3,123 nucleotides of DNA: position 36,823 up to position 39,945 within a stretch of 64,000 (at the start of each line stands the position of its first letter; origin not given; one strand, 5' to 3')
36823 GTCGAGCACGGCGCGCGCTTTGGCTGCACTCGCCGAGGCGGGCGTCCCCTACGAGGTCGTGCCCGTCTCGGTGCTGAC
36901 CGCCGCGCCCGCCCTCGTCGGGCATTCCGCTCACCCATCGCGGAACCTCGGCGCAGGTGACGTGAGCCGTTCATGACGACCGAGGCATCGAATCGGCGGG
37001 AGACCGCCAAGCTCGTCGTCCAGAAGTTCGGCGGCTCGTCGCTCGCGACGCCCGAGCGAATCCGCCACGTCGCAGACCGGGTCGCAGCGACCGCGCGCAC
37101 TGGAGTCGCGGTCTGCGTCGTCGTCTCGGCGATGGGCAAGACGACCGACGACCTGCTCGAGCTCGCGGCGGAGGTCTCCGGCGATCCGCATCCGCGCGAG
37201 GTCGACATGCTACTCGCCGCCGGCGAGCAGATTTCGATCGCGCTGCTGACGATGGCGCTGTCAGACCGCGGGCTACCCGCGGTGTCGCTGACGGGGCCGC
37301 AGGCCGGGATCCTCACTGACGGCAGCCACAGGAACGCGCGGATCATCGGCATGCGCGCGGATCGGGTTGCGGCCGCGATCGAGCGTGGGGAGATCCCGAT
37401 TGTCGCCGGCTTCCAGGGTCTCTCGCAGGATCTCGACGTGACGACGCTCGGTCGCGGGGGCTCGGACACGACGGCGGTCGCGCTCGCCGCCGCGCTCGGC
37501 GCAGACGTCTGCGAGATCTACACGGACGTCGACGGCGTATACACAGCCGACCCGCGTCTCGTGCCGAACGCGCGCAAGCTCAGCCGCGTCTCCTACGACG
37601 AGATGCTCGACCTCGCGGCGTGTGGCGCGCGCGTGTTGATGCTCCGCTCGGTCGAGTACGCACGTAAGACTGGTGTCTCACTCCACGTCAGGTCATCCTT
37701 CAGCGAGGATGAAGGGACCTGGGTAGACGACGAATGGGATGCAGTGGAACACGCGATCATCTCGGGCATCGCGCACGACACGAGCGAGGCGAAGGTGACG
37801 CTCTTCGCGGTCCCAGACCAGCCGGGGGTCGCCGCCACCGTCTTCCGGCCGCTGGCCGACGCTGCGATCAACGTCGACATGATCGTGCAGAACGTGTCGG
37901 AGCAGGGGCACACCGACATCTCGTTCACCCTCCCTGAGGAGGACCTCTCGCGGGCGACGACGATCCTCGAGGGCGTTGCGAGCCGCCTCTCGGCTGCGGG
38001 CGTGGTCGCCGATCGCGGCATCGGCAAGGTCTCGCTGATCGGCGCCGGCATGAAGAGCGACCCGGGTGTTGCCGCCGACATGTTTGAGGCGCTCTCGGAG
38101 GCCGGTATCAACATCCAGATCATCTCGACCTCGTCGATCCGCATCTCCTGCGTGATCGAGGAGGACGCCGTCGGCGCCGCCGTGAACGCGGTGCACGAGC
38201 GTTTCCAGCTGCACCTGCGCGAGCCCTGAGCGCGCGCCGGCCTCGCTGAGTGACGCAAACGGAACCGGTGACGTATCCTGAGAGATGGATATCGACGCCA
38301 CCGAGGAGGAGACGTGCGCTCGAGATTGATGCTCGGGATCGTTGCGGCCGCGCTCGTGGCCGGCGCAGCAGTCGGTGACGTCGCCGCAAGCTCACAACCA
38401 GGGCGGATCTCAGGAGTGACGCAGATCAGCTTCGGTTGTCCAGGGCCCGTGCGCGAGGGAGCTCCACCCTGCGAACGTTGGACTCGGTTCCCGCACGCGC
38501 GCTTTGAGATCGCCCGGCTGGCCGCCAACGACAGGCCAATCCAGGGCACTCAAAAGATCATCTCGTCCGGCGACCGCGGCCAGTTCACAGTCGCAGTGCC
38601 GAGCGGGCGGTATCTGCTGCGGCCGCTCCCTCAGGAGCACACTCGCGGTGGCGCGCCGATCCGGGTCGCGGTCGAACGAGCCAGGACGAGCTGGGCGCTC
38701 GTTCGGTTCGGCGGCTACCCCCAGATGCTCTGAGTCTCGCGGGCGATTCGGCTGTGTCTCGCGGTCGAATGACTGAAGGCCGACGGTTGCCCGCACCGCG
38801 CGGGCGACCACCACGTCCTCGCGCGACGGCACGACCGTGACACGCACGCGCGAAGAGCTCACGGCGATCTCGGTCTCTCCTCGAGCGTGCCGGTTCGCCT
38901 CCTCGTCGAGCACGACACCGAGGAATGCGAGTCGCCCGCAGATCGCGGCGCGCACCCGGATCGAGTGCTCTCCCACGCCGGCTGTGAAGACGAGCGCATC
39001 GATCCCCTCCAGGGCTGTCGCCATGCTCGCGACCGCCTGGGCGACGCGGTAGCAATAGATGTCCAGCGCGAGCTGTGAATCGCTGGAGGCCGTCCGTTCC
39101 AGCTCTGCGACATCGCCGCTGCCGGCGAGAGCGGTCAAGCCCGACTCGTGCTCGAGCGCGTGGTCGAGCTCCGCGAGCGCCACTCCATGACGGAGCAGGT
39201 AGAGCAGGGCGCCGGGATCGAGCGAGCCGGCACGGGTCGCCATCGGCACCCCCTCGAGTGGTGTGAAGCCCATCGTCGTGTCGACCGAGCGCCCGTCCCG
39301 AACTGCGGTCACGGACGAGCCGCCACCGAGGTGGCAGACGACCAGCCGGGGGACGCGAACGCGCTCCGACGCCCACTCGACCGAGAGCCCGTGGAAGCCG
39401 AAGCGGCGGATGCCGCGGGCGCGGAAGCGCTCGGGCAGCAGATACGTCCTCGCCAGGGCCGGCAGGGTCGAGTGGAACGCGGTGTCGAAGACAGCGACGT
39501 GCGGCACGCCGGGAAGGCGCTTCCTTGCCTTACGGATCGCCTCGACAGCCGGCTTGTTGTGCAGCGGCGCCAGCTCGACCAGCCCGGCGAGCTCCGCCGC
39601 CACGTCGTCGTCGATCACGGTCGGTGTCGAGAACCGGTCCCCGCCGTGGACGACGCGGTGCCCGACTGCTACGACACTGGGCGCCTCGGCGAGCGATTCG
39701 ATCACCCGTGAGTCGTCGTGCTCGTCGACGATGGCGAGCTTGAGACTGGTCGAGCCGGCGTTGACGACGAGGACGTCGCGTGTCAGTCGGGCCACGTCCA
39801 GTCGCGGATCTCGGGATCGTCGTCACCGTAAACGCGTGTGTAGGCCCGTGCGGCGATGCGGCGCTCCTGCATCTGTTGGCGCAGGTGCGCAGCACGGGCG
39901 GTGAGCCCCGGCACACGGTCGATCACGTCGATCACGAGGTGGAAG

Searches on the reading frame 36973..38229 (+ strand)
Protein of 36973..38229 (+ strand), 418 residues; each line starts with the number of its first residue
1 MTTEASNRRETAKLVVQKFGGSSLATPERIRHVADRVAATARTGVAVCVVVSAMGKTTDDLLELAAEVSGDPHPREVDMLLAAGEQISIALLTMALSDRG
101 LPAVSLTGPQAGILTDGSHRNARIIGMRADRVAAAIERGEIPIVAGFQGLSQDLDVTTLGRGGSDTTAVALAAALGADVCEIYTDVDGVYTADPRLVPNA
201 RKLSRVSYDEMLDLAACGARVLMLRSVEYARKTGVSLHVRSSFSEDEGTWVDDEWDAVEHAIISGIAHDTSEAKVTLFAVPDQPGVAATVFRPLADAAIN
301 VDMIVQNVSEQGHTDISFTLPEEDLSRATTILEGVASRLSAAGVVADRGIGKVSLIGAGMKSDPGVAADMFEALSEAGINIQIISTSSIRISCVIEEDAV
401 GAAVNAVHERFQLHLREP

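Call 10: find_encoding_contigs(protein=window:36973-38229:+, flank=10000, max_places=6)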
Protein window:36973-38229:+ (418 aa): no gene with exactly this product is on record in the collection.

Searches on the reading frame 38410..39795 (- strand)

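Call 28: search_protein_families(library=pfam, proteins=[window:38410-39795:-], max_evalue=0.00001)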
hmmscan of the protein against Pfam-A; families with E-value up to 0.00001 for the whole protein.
window:38410-39795:- (461 aa): 1 family
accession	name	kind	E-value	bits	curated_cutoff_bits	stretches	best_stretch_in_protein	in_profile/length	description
PF00871.23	Acetate_kinase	-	4.2e-98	329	22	1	38-332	80-392/392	Acetokinase family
